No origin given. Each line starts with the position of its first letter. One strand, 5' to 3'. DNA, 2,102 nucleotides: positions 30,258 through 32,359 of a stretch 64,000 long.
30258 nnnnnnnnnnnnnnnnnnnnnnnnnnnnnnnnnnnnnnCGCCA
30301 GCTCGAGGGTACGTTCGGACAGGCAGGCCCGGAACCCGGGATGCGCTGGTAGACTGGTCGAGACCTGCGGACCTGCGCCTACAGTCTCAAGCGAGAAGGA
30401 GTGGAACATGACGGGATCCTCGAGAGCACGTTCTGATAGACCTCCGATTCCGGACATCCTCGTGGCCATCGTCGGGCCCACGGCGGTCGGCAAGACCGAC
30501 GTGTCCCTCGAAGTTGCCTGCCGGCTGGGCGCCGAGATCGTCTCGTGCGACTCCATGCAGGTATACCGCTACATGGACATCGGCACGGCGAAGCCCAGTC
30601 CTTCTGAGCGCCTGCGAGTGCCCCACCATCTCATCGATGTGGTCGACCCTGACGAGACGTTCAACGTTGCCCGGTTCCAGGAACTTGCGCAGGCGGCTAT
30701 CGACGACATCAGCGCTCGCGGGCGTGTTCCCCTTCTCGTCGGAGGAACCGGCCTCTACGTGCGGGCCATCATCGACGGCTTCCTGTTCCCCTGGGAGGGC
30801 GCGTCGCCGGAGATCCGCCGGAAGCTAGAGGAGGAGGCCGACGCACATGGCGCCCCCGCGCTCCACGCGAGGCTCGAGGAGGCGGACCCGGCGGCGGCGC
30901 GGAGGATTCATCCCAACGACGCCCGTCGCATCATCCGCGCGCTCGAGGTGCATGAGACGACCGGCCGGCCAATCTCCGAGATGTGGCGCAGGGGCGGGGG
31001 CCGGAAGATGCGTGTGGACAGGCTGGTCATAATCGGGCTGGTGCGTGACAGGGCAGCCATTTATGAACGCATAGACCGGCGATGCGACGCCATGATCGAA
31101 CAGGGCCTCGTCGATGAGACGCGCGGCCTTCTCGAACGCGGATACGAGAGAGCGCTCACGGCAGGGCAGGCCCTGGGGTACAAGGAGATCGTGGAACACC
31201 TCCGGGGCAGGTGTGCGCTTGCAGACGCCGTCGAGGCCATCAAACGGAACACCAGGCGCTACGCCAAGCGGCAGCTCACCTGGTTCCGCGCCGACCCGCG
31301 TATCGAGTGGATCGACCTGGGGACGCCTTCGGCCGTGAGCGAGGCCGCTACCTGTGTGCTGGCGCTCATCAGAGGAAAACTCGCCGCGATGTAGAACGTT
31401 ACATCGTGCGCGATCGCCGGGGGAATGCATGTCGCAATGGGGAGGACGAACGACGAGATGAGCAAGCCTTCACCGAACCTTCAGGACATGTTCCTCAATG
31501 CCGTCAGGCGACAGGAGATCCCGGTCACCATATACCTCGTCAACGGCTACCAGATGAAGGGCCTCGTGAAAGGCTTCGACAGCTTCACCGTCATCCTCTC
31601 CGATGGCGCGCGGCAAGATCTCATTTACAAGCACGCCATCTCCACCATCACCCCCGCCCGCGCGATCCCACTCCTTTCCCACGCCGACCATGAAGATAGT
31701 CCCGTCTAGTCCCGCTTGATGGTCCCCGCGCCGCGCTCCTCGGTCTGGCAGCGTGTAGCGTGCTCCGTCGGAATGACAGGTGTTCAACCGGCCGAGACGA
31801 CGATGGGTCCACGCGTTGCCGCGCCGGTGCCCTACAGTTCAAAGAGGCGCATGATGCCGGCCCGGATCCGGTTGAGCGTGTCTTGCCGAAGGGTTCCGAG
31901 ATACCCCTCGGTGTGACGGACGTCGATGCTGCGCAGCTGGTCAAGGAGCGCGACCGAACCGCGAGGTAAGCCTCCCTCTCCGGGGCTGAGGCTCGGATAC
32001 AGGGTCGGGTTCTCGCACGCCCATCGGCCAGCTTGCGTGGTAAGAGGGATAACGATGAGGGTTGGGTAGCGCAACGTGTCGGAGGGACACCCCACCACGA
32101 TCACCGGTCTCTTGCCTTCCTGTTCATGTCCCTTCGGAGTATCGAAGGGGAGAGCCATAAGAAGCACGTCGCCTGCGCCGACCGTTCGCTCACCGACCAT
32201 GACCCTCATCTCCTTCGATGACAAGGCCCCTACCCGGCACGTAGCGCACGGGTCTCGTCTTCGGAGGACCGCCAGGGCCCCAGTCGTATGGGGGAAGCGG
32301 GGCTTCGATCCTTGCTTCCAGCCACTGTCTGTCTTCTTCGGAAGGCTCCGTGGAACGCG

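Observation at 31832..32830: MazF/PemK toxin with HTH-type antitoxin inserted between hfq and spoVK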

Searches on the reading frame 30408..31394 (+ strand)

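Call 4: search_protein_families(library=pfam, proteins=[window:30408-31394:+], max_evalue=0.1)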
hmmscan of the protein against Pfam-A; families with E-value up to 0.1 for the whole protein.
window:30408-31394:+ (328 aa): 4 families
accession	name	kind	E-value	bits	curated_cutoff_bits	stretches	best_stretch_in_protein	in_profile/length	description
PF01715.23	IPPT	-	4.4e-97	325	23.6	1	51-295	1-242/243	IPP transferase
PF01745.22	IPT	-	2.7e-07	30.7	20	1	18-67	3-52/233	Isopentenyl transferase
PF02224.24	Cytidylate_kin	-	0.0053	16.9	26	1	19-57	1-37/211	Cytidylate kinase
PF13671.12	AAA_33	-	0.066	13.9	27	0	18-50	1-33/143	AAA domain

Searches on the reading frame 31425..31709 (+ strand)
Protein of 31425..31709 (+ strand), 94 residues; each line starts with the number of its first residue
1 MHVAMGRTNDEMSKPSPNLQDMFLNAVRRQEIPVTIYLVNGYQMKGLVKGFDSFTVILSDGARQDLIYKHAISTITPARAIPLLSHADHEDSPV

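Call 4: search_protein_families(library=pfam, proteins=[window:31425-31709:+], max_evalue=0.1)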
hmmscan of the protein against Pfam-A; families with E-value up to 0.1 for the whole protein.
window:31425-31709:+ (94 aa): 3 families
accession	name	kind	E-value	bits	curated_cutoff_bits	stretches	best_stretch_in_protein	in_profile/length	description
PF17209.9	Hfq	-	1.8e-31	107.9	27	1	19-81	1-63/64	Hfq protein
PF21979.2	Hfq_1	-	0.0084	16.7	27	1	29-77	12-61/61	Hfq related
PF01423.28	LSM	-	0.054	13.6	23.4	1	30-55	7-32/66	LSM domain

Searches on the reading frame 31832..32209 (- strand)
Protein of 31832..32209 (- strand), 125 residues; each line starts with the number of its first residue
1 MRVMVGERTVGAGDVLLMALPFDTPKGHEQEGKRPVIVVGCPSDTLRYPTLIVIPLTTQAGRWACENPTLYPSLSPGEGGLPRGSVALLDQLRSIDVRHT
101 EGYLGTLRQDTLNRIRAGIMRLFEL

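Call 4: search_protein_families(library=pfam, proteins=[window:31832-32209:-], max_evalue=0.1)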
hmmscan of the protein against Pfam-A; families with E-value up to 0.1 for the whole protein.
window:31832-32209:- (125 aa): 1 family
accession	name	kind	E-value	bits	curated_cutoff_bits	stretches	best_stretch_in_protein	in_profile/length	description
PF02452.23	PemK_toxin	-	5.9e-17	62.3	23.1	1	13-123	3-109/109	PemK-like, MazF-like toxin of type II toxin-antitoxin system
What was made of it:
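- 31832..32200 (-): MazF/PemK-family toxin gene. It encodes 122 aa from ATG 32200, or 125 aa if the alternative ATG at 32209 is used. The stop codon is 31834..31832. PF02452 5.9e-17 over the full profile (call 4).
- Checked: The downstream ORF runs 32209..31832 (125 aa) and matches PF02452 PemK_toxin at 5.9e-17 (62.3 bits, cutoff 23.1) over profile positions 3-109 of 109 (call 4).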

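Call 5: search_protein_families(library=ncbifam, proteins=[window:31832-32209:-], max_evalue=0.1)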
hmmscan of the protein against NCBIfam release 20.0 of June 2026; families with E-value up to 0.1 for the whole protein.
window:31832-32209:- (125 aa): 2 families
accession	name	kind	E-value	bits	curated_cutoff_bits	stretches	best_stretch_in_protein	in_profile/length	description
NF007386.0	PRK09907.1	equivalog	5.5e-09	36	120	1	12-121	9-108/111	endoribonuclease MazF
NF007320.0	PRK09812.1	equivalog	0.0019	18.3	129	1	6-99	3-90/116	type II toxin-antitoxin system ChpB family toxin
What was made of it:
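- On PemK/MazF toxin family (PF02452): The NCBIfam equivalog models for E. coli MazF and ChpB fall below their cutoffs (36 against 120; call 5), so this is a family member but not an orthologue of those proteins.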

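Call 13: find_homologous_proteins(query=window:31832-32209:-)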
Query window:31832-32209:- (125 aa): 7 proteins with E <= 0.001 among 22 candidates.
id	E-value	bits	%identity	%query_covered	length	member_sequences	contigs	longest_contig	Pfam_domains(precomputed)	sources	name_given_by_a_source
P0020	7.0e-70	251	94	98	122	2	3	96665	PF02452.24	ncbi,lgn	ncbi:MAG: type II toxin-antitoxin system PemK/MazF family toxin [Bacteroidota bacterium]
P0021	4.3e-67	242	90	99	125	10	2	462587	PF02452.24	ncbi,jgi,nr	ncbi:MAG: type II toxin-antitoxin system PemK/MazF family toxin [Firmicutes bacterium]|nr:type II to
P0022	5.4e-37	144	60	90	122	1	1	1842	PF02452.24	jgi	jgi:mRNA interferase MazF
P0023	3.4e-32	129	51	93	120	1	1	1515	PF02452.24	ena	-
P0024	9.5e-28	114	48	90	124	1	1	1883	PF02452.24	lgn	-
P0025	3.7e-26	109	51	90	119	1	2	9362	PF02452.24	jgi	jgi:mRNA interferase MazF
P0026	1.9e-25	107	51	90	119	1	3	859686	PF02452.24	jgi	jgi:mRNA interferase MazF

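Call 16: search_solved_structures(query=window:31832-32209:-, max_evalue=0.01, show_alignments=3)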
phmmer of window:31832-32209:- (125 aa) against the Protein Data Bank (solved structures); distinct sequences matched with E-value up to 0.01: 15.
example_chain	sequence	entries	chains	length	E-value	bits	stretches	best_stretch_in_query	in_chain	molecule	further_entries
2mf2_A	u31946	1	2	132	1.5e-05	28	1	11-120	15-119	mRNA interferase MazF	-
4mzm_A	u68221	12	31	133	1.5e-05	28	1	11-120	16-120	mRNA interferase MazF | MazF mRNA interferase | Endoribonuclease MazF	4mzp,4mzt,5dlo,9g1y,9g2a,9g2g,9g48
4of1_A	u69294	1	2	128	2e-05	27.7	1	12-120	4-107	mRNA interferase MazF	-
7bxy_A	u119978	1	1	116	4.5e-05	26.5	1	23-103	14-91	mRNA interferase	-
4hke_A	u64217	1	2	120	4.7e-05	26.4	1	24-104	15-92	Addiction module toxin component PemK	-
4mdx_A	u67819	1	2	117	6.5e-05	26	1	13-115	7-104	mRNA interferase EndoA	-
1ne8_A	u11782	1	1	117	6.8e-05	25.9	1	23-115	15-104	conserved hypothetical protein YDCE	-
4me7_A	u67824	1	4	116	6.8e-05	25.9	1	23-115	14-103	mRNA interferase EndoA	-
7bye_B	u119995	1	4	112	8.4e-05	25.6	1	12-98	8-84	Uncharacterized protein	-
1m1f_A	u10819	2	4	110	0.00011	25.2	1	13-102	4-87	Kid toxin protein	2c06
3nfc_A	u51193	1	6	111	0.00032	23.7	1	13-119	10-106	PemK-like protein 1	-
5ck9_A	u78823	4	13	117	0.00038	23.5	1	13-119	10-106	Endoribonuclease MazF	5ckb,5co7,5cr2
1ub4_A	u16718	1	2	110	0.0004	23.4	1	14-119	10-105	MazF protein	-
9pme_A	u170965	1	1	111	0.0023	21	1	13-119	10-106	Endoribonuclease toxin MazF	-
5ckd_A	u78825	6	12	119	0.0024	20.9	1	13-121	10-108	Endoribonuclease MazF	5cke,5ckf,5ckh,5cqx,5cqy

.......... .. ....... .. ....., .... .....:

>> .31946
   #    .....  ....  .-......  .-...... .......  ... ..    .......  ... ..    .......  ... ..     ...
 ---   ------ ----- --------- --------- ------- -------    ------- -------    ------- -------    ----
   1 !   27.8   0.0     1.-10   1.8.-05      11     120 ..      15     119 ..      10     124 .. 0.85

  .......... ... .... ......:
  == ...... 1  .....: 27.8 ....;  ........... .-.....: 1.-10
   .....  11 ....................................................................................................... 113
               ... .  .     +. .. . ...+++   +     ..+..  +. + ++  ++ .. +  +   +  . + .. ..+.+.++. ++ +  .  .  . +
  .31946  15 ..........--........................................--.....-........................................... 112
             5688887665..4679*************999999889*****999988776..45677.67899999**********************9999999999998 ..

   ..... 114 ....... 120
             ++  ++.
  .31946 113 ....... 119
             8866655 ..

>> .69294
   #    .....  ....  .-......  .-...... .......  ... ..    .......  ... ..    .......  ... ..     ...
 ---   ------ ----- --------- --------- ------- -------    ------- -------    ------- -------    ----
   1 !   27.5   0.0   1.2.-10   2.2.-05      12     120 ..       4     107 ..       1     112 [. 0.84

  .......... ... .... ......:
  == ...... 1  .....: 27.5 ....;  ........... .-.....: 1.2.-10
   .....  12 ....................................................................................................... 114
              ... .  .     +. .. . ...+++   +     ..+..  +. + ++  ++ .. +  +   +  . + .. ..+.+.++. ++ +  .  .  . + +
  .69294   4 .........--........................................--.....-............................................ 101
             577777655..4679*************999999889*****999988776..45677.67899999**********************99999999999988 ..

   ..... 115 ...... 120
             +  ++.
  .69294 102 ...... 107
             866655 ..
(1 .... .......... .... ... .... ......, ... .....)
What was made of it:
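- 31832..32200 (-): PDB sequence hits to S. aureus, B. subtilis and E. coli MazF and to Kid (call 16).
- PDB MazF sequence hits (call 16).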

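Call 49: find_related_loci(query=A5, collection=metagenome_contigs, flank=2500)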
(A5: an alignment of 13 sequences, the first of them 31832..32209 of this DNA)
Query A5 (125 aa) in metagenome_contigs; peptide patterns used: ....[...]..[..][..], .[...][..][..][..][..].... (x = any residue, [..] = any of these).
370 stretches matched a pattern; 204 encode a relative of the query (tblastn E <= 1e-3); the best 80 are kept; 80 distinct loci.
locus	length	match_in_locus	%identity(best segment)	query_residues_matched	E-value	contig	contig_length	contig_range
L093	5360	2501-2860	56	5-124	8e-43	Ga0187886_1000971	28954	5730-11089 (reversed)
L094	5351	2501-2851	52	7-123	2e-40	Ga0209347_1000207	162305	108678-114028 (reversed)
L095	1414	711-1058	52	9-124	3e-41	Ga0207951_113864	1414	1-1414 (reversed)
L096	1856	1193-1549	52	5-123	1e-38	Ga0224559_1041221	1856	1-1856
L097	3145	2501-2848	53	8-123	2e-38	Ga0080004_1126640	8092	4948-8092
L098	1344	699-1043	52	9-123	1e-38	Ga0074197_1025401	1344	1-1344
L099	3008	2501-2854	49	7-124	2e-37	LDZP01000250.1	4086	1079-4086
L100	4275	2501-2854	49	7-124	2e-37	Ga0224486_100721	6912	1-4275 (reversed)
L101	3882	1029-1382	49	7-124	2e-37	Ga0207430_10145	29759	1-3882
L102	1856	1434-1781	50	10-125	5e-37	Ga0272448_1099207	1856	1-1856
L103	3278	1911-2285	52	1-123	2e-36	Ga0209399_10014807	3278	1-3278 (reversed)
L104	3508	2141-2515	52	1-123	2e-36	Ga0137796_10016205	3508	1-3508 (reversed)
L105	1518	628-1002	52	1-123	4e-37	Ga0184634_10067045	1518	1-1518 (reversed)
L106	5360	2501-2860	48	2-121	2e-36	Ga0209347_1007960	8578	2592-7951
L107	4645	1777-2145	50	2-124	8e-36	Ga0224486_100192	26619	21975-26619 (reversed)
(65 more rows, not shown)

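Call 64: predict_structure(alignment_id=A7)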
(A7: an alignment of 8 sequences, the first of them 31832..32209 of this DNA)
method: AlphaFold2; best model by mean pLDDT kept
length: 125 residues; sequences in the alignment: 8
mean_pLDDT: 64.1   pTM: 0.62
mean pLDDT of the five models: 64.1, 43.5, 41.4, 40.4, 39.8
residues with pLDDT >= 90: 0; 70-90: 59; 50-70: 29; < 50: 37
segments of 3 or more residues with pLDDT < 50: 23-31, 60-84
pLDDT, mean of each block of 10 residues (from residue 1): 64 81 49 74 67 66 43 42 52 79 79 75 60
secondary structure, 60 per line:
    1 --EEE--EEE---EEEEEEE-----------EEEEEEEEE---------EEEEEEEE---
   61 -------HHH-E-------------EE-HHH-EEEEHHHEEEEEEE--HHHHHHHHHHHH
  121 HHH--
elements in order: E3-5 E8-10 E14-20 E32-40 E50-57 E93-96 E100-106 H109-123
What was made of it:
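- On PemK/MazF toxin family (PF02452): The AF2 model has pTM 0.62 and pLDDT 64 (call 64).
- The toxin model has only moderate confidence (pLDDT 64), with residues 23-31 and 60-84 below 50 (call 64).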

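Call 68: fold_search(model_id=the predicted structure, library=pdb)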
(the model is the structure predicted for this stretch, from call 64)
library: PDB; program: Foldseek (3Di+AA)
matches with E <= 10: 334; with E <= 0.001: 44
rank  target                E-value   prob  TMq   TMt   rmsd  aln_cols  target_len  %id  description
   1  9g7k_E                6.0e-05  1.00  0.66  0.70   4.8       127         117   25  Staphylococcus aureus MazF in complex with Nanobody 12 (released 2024-07-31)
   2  4mzm_C                6.8e-05  1.00  0.60  0.68   4.8       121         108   24  MazF from S. aureus crystal form I, P212121, 2.1 A (released 2014-05-28)
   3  9g1y_B                7.6e-05  1.00  0.63  0.67   5.5       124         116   25  Staphycoccus aureus MazF in complex with Nabobody 3 (released 2024-07-24)
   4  9g7k_A                8.0e-05  1.00  0.66  0.69   4.7       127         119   25  Staphylococcus aureus MazF in complex with Nanobody 12 (released 2024-07-31)
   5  7d2p_A                1.1e-04  1.00  0.55  0.61   5.1       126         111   25  Crystal structure of MazE-MazF (Form-II) from Deinococcus radiodurans (released 2021-02-10)
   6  5cr2_B                1.2e-04  1.00  0.55  0.63   3.9       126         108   28  E. coli MazF in complex with single strand DNA substrate analog (released 2016-04-06)
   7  4mzm_B                1.3e-04  1.00  0.61  0.70   4.9       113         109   27  MazF from S. aureus crystal form I, P212121, 2.1 A (released 2014-05-28)
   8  7d28_A                1.3e-04  1.00  0.60  0.67   4.3       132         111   24  Crystal structure of MazF (Form-I) from Deinococcus radiodurans (released 2021-02-10)
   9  9g7k_B                1.5e-04  1.00  0.64  0.66   5.4       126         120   24  Staphylococcus aureus MazF in complex with Nanobody 12 (released 2024-07-31)
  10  4mdx_A                1.5e-04  1.00  0.59  0.63   5.9       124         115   25  Crystal structure of Bacillus subtilis MazF in complex with RNA (released 2013-10-23)
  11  7bxy                  1.7e-04  1.00  0.61  0.65   4.7       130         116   25  mRNA interferase from Bacillus cereus (released 2021-04-28)
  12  4mzp_E                1.9e-04  1.00  0.63  0.71   5.8       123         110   24  MazF from S. aureus crystal form III, C2221, 2.7 A (released 2014-05-21)
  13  4mzp_A                2.2e-04  1.00  0.66  0.71   4.6       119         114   26  MazF from S. aureus crystal form III, C2221, 2.7 A (released 2014-05-21)
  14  4mzp_B                2.2e-04  1.00  0.64  0.69   5.4       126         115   24  MazF from S. aureus crystal form III, C2221, 2.7 A (released 2014-05-21)
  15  9g48_A                2.2e-04  1.00  0.61  0.64   5.7       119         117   25  Staphylococcus aureus MazF in complex with Nanobody 6 (released 2024-07-24)
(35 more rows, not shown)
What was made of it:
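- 31832..32200 (-): All top 50 Foldseek hits are MazF (call 68).
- On PemK/MazF toxin family (PF02452): All top 50 Foldseek PDB hits are MazF toxins, at E 6e-5 to 1.5e-3 and TM 0.54-0.71 (call 68).
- All 50 best fold matches are MazF (call 68).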

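Call 73: search_protein_families(library=padloc, proteins=[window:31832-32209:-], max_evalue=0.01)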
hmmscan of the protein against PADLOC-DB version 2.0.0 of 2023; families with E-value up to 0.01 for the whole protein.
window:31832-32209:- (125 aa): 0 families
